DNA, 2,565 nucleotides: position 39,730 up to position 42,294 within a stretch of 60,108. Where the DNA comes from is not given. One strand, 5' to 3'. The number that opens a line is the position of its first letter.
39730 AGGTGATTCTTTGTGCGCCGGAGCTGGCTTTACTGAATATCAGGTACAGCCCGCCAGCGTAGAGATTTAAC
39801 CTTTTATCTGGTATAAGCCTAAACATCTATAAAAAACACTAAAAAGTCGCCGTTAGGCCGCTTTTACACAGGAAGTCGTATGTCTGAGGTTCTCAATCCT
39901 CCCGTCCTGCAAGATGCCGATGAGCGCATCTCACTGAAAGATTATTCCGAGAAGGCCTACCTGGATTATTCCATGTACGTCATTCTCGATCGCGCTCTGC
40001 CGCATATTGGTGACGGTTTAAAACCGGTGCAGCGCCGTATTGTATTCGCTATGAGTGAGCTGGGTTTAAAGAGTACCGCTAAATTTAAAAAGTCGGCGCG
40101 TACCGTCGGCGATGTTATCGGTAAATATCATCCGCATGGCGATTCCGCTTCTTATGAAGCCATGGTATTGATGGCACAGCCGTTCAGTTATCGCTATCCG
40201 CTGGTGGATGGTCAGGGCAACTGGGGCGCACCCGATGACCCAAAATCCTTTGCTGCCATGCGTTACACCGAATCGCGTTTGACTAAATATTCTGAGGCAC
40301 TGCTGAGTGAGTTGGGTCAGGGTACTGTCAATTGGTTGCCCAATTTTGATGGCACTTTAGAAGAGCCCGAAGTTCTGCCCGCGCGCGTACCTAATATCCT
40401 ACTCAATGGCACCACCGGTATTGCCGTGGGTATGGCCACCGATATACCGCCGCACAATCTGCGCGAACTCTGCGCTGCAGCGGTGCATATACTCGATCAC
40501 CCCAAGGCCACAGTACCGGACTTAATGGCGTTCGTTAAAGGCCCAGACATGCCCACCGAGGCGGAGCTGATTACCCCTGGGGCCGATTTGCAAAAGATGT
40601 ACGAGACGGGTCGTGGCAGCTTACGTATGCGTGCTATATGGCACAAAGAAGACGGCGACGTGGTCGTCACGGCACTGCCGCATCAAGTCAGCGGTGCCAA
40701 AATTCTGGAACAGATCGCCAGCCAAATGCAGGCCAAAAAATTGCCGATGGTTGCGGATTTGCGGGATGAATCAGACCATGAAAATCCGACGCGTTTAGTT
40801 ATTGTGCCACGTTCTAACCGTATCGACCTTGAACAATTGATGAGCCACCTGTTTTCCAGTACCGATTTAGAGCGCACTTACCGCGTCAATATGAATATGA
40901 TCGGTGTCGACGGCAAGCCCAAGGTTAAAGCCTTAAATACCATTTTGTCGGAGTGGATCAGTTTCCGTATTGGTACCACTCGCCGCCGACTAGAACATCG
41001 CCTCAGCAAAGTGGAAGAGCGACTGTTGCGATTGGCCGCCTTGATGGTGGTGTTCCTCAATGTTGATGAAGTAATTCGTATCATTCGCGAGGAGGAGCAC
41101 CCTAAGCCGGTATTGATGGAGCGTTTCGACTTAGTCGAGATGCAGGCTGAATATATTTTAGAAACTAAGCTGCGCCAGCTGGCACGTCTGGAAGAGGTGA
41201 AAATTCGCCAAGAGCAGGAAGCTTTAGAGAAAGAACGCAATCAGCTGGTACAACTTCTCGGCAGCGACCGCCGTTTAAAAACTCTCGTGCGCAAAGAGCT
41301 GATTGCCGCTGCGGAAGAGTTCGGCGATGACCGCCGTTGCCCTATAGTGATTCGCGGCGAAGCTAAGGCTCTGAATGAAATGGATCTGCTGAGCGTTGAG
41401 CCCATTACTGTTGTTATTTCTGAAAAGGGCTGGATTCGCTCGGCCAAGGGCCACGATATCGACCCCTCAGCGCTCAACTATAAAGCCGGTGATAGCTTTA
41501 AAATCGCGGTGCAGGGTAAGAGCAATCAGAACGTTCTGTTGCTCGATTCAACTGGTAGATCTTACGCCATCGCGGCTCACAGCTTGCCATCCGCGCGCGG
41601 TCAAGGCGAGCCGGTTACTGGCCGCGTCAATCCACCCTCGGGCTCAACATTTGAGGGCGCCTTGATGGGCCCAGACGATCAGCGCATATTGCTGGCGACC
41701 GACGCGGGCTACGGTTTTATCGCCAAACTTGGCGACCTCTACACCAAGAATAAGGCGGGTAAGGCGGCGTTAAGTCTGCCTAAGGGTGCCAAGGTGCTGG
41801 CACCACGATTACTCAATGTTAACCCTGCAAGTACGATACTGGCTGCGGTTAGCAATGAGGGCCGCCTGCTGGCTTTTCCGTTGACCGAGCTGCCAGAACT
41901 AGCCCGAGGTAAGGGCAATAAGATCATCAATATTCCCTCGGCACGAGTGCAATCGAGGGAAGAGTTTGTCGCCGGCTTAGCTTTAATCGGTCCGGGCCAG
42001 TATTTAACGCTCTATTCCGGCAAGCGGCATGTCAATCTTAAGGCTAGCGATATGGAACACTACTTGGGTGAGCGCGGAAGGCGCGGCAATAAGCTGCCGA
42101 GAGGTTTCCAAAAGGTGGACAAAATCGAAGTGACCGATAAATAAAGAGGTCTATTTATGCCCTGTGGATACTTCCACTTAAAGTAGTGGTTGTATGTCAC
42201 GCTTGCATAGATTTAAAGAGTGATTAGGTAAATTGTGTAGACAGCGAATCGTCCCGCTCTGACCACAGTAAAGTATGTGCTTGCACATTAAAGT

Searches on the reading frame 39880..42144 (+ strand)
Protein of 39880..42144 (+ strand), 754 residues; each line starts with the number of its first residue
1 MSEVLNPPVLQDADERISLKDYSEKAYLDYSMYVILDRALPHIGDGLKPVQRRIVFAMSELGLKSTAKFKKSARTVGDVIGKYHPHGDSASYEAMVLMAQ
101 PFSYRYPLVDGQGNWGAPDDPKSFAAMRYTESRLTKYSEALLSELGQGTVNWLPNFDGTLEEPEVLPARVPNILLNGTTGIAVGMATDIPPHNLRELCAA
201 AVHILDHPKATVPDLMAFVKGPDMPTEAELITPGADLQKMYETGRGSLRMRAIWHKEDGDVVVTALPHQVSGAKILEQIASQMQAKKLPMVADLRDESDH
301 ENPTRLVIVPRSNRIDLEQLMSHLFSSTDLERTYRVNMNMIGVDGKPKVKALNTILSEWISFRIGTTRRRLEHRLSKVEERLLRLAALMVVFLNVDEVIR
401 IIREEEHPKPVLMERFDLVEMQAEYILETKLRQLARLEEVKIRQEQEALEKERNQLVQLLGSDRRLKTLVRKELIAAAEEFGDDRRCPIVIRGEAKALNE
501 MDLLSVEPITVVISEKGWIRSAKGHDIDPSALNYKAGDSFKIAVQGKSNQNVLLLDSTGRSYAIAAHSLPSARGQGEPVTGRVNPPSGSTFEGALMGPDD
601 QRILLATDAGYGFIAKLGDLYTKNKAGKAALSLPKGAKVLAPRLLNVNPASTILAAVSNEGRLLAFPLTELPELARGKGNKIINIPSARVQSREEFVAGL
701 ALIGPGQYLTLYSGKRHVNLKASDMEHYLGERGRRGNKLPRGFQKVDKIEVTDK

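Call 43: search_protein_families(library=ncbifam, proteins=[window:39880-42144:+], max_evalue=1e-10)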
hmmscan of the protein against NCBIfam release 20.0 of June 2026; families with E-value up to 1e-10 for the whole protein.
window:39880-42144:+ (754 aa): 10 families
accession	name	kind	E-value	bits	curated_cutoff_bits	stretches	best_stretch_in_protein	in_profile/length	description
TIGR01062.1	parC_Gneg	equivalog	0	1121.6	628.9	1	15-749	2-734/735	DNA topoisomerase IV subunit A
NF004044.1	PRK05561.1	subfamily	2.4e-295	982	654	1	19-749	2-737/738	DNA topoisomerase (ATP-hydrolyzing)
NF004043.1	PRK05560.1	equivalog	2.1e-172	575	902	1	16-677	4-676/798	DNA gyrase subunit A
TIGR01063.1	gyrA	equivalog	3.7e-168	561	877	1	17-685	4-685/800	DNA topoisomerase (ATP-hydrolyzing) subunit A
TIGR01061.1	parC_Gpos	equivalog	5.1e-131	438.5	813.25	1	18-574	5-567/737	DNA topoisomerase IV subunit A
NF010586.0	PRK13979.1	equivalog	1.6e-123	413.5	1475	1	17-573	16-587/957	DNA topoisomerase IV subunit A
NF038098.1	GyrA_w_intein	exception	3.1e-123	412.9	1850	2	130-523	538-938/1232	intein-containing DNA gyrase subunit A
NF009397.0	PRK12758.1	equivalog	9.8e-58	195.8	780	1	16-447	20-424/870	DNA gyrase/topoisomerase IV subunit A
NF007209.0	PRK09631.1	equivalog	4.1e-53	181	644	1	20-456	5-413/635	DNA topoisomerase IV subunit A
NF007208.0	PRK09630.1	equivalog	2.8e-39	135.3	598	1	23-224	8-197/479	DNA topoisomerase IV subunit A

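Call 44: find_homologous_proteins(query=window:39880-42144:+, max_evalue=1e-100)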
Query window:39880-42144:+ (754 aa): 8000 proteins with E <= 1e-100 among 8000 candidates; the best 120 are listed.
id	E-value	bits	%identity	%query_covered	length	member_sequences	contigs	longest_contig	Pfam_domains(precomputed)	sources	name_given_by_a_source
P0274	0.0e+0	1680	100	100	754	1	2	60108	PF00521.27,PF03989.19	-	-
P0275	0.0e+0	1660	99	100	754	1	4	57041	PF00521.27,PF03989.19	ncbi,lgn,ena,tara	tara:strand:+ start:4221 stop:6485 length:2265 start_codon:yes stop_codon:yes gene_type:complete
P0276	0.0e+0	1643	97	100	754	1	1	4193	PF00521.27,PF03989.19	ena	-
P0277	0.0e+0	1640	97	100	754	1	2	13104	PF00521.27,PF03989.19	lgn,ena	-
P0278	0.0e+0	1522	89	100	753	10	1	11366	PF00521.27,PF03989.19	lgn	-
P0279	0.0e+0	1468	86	100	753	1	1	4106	PF00521.27,PF03989.19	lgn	-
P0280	0.0e+0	1402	82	100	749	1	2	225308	PF00521.27,PF03989.19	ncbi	-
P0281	0.0e+0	1399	82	100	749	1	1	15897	PF00521.27,PF03989.19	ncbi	-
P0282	0.0e+0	1376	80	100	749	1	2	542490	PF00521.27,PF03989.19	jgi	jgi:topoisomerase IV subunit A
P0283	0.0e+0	1372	80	100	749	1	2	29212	PF00521.27,PF03989.19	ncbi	-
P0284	0.0e+0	1367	80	100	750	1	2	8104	PF00521.27,PF03989.19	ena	-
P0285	0.0e+0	1366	79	100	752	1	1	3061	PF00521.27,PF03989.19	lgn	-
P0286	0.0e+0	1362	79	100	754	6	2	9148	PF00521.27,PF03989.19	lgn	-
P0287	0.0e+0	1361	79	100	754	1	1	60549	PF00521.27,PF03989.19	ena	-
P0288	0.0e+0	1361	78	100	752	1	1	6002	PF00521.27,PF03989.19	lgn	-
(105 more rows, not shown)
